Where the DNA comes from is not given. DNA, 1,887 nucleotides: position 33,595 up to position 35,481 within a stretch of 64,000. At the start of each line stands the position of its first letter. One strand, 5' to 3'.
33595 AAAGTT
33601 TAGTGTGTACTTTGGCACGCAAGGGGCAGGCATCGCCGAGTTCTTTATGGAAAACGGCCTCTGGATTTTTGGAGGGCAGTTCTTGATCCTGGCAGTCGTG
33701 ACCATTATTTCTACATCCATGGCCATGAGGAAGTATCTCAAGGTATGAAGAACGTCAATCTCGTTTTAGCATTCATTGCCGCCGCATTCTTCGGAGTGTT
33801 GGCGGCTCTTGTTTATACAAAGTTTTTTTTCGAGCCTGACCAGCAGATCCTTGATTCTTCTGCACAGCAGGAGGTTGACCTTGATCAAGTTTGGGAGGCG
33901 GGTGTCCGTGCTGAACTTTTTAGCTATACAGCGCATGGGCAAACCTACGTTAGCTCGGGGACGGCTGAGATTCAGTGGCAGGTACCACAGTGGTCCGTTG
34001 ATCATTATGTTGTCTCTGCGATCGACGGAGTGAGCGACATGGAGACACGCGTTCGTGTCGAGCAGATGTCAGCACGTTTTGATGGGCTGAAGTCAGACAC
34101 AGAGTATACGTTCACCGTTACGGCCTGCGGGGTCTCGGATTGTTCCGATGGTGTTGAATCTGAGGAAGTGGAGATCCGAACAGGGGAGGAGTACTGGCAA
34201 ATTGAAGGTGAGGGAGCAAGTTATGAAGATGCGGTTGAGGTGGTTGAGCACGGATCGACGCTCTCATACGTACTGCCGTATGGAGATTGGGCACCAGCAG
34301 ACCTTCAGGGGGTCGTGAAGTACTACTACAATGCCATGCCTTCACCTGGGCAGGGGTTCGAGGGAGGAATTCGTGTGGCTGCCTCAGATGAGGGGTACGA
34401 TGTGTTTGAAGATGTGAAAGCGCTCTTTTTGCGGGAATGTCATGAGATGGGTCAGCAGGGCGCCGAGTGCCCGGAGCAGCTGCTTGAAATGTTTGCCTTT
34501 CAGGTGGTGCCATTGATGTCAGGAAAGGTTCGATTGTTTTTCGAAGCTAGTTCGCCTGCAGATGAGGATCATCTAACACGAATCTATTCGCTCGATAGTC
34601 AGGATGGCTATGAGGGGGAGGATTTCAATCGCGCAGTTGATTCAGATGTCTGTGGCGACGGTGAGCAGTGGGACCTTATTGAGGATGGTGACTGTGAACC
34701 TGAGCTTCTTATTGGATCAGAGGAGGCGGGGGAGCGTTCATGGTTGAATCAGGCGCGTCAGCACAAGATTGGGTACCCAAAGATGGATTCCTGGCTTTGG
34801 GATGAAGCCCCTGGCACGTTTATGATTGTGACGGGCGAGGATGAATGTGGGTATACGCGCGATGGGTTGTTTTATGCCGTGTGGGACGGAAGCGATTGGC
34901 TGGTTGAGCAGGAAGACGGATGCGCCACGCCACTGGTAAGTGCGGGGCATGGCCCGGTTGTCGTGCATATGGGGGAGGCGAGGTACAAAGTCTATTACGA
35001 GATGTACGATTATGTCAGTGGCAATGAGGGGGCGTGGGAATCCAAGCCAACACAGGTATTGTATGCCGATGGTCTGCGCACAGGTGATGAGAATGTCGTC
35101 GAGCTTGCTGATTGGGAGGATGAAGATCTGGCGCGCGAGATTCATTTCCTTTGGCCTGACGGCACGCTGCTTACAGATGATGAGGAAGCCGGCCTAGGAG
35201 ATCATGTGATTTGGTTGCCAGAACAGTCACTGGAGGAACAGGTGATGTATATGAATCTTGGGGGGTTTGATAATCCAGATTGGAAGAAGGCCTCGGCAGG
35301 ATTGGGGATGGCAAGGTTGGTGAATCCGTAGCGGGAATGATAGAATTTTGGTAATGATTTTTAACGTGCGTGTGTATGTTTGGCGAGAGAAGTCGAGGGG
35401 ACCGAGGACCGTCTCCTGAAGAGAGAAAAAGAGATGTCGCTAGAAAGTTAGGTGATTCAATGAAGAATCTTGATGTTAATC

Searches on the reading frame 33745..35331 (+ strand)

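Call 58: search_protein_families(library=pfam, proteins=[window:33745-35331:+], max_evalue=0.00001)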
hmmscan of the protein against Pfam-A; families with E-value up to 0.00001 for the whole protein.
window:33745-35331:+ (528 aa): 1 family
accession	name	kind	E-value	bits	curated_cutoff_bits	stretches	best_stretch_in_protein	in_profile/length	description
PF00041.27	fn3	-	1.5e-06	28.8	25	1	69-144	11-83/84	Fibronectin type III domain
